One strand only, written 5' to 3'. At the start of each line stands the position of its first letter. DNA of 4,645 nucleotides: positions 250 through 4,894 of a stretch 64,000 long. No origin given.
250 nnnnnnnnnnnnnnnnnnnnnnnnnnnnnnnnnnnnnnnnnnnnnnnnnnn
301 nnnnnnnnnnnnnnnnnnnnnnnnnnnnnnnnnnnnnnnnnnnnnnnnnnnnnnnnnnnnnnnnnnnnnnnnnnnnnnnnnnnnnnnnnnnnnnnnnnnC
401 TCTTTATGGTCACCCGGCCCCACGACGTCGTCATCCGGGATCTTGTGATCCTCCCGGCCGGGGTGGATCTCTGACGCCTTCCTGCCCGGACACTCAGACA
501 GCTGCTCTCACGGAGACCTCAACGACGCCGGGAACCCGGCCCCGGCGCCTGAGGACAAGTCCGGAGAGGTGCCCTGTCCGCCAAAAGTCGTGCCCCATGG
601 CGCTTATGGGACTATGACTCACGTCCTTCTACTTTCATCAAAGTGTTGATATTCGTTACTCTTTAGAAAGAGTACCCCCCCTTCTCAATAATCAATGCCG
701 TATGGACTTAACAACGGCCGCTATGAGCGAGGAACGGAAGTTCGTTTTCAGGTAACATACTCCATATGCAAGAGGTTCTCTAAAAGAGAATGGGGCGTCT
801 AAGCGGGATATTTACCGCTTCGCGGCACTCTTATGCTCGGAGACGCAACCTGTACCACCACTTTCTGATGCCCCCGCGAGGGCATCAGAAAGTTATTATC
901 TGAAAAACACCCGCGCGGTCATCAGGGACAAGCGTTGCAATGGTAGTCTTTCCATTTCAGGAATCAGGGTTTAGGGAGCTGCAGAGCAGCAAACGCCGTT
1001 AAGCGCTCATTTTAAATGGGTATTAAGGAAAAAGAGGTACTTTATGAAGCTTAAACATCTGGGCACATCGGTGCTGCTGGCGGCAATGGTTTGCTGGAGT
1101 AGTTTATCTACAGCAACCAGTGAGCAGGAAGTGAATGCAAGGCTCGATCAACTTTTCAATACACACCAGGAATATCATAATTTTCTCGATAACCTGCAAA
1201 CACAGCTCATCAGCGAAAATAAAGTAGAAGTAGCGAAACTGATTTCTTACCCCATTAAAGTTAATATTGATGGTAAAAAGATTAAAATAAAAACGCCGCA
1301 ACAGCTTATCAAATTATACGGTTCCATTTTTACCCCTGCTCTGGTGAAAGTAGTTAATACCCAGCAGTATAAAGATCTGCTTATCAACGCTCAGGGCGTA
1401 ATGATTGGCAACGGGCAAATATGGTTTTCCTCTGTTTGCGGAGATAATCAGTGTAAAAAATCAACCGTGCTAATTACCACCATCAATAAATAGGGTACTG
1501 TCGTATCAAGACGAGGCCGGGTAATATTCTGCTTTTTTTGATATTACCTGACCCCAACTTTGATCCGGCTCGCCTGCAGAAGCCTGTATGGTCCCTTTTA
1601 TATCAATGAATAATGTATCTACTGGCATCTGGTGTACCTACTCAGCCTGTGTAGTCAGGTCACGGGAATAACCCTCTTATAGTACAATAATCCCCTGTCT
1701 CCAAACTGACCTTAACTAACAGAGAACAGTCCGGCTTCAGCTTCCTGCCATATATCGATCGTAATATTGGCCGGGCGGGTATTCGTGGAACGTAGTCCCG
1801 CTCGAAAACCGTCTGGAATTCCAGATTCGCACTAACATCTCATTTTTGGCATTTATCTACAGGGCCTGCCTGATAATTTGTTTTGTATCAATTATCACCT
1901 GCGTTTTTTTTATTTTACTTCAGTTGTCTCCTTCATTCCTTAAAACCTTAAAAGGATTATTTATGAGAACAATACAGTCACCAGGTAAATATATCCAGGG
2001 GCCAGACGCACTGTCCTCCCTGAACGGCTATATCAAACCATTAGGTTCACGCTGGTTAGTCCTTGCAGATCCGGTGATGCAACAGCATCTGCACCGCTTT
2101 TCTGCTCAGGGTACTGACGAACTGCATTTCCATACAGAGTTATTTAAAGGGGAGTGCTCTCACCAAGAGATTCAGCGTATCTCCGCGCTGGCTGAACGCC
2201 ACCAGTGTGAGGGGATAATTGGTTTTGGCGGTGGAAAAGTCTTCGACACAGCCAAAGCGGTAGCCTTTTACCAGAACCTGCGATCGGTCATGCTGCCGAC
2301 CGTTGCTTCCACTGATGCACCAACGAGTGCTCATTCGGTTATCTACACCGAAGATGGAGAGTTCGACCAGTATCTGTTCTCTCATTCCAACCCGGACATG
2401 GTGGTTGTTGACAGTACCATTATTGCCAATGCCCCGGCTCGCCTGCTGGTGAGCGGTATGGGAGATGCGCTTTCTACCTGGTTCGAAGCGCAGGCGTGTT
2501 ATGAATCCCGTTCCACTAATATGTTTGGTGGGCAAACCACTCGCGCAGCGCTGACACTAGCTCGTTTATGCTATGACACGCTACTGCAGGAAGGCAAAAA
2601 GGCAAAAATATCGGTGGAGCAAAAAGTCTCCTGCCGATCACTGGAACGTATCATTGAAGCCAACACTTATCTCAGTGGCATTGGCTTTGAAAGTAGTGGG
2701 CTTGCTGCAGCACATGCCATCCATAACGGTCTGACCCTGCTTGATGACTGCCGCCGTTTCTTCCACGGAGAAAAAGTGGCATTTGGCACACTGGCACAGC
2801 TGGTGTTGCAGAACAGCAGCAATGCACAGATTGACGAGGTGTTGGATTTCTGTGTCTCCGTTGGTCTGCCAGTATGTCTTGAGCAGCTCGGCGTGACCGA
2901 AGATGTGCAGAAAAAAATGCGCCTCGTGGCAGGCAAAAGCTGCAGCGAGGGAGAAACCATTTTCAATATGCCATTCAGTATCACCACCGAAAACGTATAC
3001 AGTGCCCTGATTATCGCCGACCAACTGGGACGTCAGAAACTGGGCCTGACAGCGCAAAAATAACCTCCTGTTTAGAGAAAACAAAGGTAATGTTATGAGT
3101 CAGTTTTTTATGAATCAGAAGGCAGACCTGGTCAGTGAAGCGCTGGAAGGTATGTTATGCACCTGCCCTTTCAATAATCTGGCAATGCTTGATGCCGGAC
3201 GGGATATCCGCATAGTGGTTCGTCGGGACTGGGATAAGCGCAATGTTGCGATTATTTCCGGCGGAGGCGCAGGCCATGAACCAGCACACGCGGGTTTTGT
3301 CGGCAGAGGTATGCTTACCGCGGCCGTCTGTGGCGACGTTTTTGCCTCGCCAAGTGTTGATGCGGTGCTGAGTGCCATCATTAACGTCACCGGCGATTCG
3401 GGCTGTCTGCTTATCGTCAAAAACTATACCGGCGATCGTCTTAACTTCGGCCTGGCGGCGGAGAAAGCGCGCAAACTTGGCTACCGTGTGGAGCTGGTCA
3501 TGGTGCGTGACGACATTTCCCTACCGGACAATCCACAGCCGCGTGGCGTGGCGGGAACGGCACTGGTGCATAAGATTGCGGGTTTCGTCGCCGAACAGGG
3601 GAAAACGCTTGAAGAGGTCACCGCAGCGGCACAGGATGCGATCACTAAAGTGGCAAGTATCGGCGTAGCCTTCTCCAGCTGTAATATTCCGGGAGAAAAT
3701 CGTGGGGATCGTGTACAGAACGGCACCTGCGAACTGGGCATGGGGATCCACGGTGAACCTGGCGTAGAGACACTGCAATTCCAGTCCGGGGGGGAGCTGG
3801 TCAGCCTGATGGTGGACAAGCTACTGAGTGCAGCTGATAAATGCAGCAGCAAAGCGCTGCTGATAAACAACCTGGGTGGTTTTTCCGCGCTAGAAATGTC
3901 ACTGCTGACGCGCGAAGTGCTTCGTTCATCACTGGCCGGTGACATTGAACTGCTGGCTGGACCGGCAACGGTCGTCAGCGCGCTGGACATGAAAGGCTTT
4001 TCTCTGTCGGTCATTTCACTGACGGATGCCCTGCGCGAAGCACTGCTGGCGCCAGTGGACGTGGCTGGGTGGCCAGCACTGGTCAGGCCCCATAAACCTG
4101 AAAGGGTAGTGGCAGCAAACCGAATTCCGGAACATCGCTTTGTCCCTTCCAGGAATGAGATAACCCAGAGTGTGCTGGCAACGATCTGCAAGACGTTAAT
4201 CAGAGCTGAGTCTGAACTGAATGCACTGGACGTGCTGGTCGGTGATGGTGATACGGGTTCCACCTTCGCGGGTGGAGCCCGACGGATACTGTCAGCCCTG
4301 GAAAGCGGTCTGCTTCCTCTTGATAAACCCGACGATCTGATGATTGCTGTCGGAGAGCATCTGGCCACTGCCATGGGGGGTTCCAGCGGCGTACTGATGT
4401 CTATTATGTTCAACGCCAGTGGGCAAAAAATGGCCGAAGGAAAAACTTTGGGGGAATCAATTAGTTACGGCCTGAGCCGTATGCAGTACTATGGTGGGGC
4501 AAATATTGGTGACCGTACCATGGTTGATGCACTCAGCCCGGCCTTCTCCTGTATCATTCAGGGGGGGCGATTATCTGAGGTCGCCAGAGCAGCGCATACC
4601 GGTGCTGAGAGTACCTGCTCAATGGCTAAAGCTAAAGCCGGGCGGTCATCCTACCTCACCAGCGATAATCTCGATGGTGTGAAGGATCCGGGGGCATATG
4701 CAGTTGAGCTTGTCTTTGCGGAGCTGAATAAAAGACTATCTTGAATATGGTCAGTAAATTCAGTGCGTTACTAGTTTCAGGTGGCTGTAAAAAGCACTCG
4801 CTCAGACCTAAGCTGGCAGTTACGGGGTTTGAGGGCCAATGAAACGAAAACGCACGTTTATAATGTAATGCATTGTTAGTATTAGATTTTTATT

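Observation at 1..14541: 745-bp (or longer) ~99 % direct repeat bracketing a 13-kb segment (dha genes, finO, permease operon, regulators)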

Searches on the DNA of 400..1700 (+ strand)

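Call 20: search_dna_similar(query=window:475-1700:+, collection=ecoli_genomes, mode=distant, max_rows=12)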
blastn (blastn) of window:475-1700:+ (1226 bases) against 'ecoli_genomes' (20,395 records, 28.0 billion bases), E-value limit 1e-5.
Records with a match: 111; places in all: 111; records where one place covers at least 80% of the query: 0.
Genomes with a match: 111 of 5426; with a place that covers at least 80% of the query: 0. Places per genome that has any: lowest 1, median 1, highest 1. On chromosomes: 109 places; on plasmids: 2.
Best place of each record, by identity: 80-90% 103; 60-80% 8.
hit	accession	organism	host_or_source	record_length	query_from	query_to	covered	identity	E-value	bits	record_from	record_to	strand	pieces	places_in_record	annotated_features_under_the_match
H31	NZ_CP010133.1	Escherichia coli strain C11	cow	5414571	236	342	9%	80.4%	8e-16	96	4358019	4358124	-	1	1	none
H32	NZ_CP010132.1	Escherichia coli strain C10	cow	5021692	236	342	9%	80.4%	8e-16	96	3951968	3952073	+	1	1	none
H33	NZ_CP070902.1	Escherichia coli strain 99COLEC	Homo sapiens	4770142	246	342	8%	87.8%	2e-23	120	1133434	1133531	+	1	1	none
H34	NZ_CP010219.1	Escherichia coli strain M18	mouse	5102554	236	341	9%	80.2%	3e-15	94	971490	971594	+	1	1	none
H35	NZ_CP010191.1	Escherichia coli strain M8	mouse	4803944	236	341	9%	80.2%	3e-15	94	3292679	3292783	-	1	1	none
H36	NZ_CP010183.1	Escherichia coli strain M3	mouse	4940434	236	341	9%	80.2%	3e-15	94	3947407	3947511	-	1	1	none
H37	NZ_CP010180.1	Escherichia coli strain M1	mouse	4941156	236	341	9%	80.2%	3e-15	94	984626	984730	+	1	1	none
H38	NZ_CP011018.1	Escherichia coli strain CI5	Homo sapiens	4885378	236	341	9%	80.2%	3e-15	94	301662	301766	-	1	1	none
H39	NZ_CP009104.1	Escherichia coli strain RM9387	Cow feces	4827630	236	341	9%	80.2%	3e-15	94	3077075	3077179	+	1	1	none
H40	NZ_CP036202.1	Escherichia coli strain L725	Homo sapiens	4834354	236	341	9%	80.2%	3e-15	94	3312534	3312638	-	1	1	none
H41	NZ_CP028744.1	Escherichia coli strain A31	Rattus fuscipes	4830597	236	341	9%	80.2%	3e-15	94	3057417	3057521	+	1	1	none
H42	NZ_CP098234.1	Escherichia coli strain ZYB39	bovine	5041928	236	341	9%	80.2%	3e-15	94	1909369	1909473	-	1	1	none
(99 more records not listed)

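Call 24: get_annotated_region(hit=H33, flank=8000)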
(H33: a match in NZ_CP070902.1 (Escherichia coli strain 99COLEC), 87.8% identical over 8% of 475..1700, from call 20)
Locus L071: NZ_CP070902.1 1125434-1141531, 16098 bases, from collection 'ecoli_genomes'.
description: Escherichia coli strain 99COLEC chromosome, complete genome
organism: Escherichia coli strain 99COLEC (NCBI taxid 562)
replicon: chromosome; assembly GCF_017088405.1
host: Homo sapiens; source: feces; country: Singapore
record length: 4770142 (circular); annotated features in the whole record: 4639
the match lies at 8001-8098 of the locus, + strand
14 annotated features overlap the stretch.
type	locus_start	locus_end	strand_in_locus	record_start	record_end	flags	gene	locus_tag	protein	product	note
tRNA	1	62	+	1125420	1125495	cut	-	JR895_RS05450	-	tRNA-Ile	-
CDS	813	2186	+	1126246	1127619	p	ypjCB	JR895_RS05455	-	YpjCB family protein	internal stop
CDS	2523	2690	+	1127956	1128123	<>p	-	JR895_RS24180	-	recombinase family protein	incomplete; partial in the middle of a contig; missing N-terminus and C-terminus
CDS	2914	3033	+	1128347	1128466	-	-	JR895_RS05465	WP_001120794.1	hypothetical protein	-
CDS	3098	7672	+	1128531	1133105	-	ypjA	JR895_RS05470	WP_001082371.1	adhesin-like autotransporter YpjA/EhaD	-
CDS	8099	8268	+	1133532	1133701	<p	-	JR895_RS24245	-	IS630 family transposase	frameshifted; incomplete; partial in the middle of a contig; missing N-terminus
CDS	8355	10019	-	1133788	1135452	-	-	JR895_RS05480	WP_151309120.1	UvrD-helicase domain-containing protein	-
CDS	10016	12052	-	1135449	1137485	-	-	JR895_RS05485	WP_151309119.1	ATP-dependent nuclease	-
CDS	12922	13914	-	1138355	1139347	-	-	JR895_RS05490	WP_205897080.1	ankyrin repeat domain-containing protein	-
CDS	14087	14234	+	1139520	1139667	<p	-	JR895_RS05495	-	ATP-binding protein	frameshifted; incomplete; partial in the middle of a contig; missing N-terminus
CDS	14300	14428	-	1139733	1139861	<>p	-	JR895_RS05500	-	IS3 family transposase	incomplete; partial in the middle of a contig; missing N-terminus and C-terminus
CDS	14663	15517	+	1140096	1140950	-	-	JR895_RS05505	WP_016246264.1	DUF6387 family protein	-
CDS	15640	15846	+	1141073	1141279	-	-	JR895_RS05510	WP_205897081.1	helix-turn-helix transcriptional regulator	-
CDS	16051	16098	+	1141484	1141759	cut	-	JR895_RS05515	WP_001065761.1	hypothetical protein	-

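Call 25: search_rna_families(source=window, start=400, end=1100, threshold=evalue, max_evalue=1)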
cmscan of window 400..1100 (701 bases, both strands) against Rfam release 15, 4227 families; matches with E-value up to 1: 0.
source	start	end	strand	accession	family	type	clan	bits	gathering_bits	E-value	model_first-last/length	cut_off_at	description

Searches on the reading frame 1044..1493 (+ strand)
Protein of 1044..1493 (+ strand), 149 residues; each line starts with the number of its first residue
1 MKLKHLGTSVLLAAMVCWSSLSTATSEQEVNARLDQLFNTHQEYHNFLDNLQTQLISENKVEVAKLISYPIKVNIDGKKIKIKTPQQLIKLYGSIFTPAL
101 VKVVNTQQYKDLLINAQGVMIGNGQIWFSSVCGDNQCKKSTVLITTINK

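Call 10: search_protein_families(library=ncbifam, proteins=[window:1044-1493:+], max_evalue=0.001)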
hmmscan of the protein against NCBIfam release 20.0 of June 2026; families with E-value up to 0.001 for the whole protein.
window:1044-1493:+ (149 aa): 0 families

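Call 21: search_protein_families(library=pfam, proteins=[window:1044-1493:+], max_evalue=0.01)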
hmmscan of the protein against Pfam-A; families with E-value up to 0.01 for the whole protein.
window:1044-1493:+ (149 aa): 0 families

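Call 46: search_protein_families(library=padloc, proteins=[window:1044-1493:+], max_evalue=0.001)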
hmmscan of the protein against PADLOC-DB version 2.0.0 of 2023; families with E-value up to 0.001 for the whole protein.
window:1044-1493:+ (149 aa): 0 families

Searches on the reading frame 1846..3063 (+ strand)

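Call 10: search_protein_families(library=ncbifam, proteins=[window:1846-3063:+], max_evalue=0.001)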
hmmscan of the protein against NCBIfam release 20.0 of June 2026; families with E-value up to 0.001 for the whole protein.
window:1846-3063:+ (405 aa): 15 families
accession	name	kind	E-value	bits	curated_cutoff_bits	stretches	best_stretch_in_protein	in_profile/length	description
NF006941.0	PRK09423.1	subfamily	6.2e-156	518.8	336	1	40-397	2-361/367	glycerol dehydrogenase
NF047954.1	PrpdilGlycDhGldA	equivalog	2.2e-154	514.2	700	1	41-398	3-362/365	bifunctional L-1,2-propanediol dehydrogenase/glycerol dehydrogenase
NF053832.1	GlycoaldRedHalo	equivalog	2.3e-123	411.9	550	1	40-397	2-361/363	glycolaldehyde reductase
NF007880.0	PRK10586.1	equivalog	6.3e-45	153.7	429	1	95-388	62-354/362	oxidoreductase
NF002022.0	PRK00843.1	equivalog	1.8e-27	96.2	413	1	41-355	6-312/350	NAD(P)-dependent glycerol-1-phosphate dehydrogenase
NF041833.1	Fe_ADH_ErcA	equivalog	2.9e-09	36.5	550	1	48-312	10-281/382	alcohol dehydrogenase-like regulatory protein ErcA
TIGR02638.1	lactal_redase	equivalog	5.4e-09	35.3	523.15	0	148-294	134-267/379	lactaldehyde reductase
NF053866.1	CholDhdGbsBBac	equivalog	6.9e-08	31.5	550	1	40-140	9-114/392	choline dehydrogenase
NF058672.1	4HyButDHCUPNE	equivalog_domain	4.2e-07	29.5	500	0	106-142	70-106/378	4-hydroxybutyrate dehydrogenase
NF011998.0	PRK15454.1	equivalog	1.3e-06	27.4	556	1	113-216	99-221/395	ethanolamine utilization ethanol dehydrogenase EutG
NF010378.0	PRK13805.1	equivalog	2.2e-06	25.8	951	0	146-293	596-731/872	bifunctional acetaldehyde-CoA/alcohol dehydrogenase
NF007911.0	PRK10624.1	equivalog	0.0002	20.4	537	0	120-296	87-268/382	lactaldehyde reductase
TIGR03405.1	Phn_Fe-ADH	equivalog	0.00033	19.5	423.7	0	137-216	119-199/355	iron-containing alcohol dehydrogenase PsrA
NF041822.1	daptide_DH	equivalog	0.00062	18.8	300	0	71-148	4-82/363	daptide-type RiPP biosynthesis dehydogenase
NF050025.1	SulfAcetaldRedSarD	equivalog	0.00062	18.7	700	0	101-141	68-108/385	sulfoacetaldehyde reductase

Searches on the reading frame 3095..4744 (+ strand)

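Call 10: search_protein_families(library=ncbifam, proteins=[window:3095-4744:+], max_evalue=0.001)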
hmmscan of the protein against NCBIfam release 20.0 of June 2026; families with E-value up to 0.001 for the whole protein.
window:3095-4744:+ (549 aa): 5 families
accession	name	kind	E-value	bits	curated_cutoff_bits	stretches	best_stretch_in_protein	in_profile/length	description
TIGR02361.1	dak_ATP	equivalog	4.7e-158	527.4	574.95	1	3-541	1-579/583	glycerone kinase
NF011049.0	PRK14479.1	subfamily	2.8e-131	438.8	492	1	5-548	4-566/568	dihydroxyacetone kinase family protein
TIGR02363.1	dhaK1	equivalog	6.8e-83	278.4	406.25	1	5-325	4-328/329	dihydroxyacetone kinase subunit DhaK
TIGR02362.1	dhaK1b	equivalog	1.2e-66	225.1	413.25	1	6-326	3-326/326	DhaKLM operon coactivator DhaQ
TIGR02365.1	dha_L_ycgS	equivalog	3.7e-25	88.8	138.3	1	358-544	2-194/196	dihydroxyacetone kinase subunit DhaL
